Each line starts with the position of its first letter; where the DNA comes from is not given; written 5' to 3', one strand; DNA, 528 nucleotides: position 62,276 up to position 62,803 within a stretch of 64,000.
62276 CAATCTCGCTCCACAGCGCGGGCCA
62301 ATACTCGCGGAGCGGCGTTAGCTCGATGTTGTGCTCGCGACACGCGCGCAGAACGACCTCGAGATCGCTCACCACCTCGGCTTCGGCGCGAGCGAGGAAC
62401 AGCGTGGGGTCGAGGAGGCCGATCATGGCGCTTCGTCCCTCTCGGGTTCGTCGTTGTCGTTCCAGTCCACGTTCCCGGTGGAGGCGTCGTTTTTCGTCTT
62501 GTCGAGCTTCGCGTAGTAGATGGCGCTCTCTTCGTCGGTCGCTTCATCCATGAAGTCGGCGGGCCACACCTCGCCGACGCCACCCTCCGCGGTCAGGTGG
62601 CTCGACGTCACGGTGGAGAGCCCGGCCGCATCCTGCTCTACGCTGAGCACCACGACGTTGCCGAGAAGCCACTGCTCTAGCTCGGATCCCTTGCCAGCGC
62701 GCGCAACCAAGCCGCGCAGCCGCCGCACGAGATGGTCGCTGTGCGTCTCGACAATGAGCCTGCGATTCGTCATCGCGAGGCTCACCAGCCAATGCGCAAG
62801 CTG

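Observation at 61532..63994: AAA15/DUF3696-like ATPase with an unrecognised ~300-aa partner: candidate two-gene module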

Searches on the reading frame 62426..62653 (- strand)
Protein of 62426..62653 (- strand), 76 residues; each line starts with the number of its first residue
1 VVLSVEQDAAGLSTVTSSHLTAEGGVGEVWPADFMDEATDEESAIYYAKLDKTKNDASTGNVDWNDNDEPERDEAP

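Call 51: search_protein_families(library=pfam, max_evalue=1, proteins=[window:62426-62653:-])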
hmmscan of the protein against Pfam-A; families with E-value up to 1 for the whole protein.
seq(76 aa): 1 family
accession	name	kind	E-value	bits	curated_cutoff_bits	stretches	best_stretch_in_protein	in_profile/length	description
PF12476.13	DUF3696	-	0.05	14.3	22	1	6-41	15-48/52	Protein of unknown function (DUF3696)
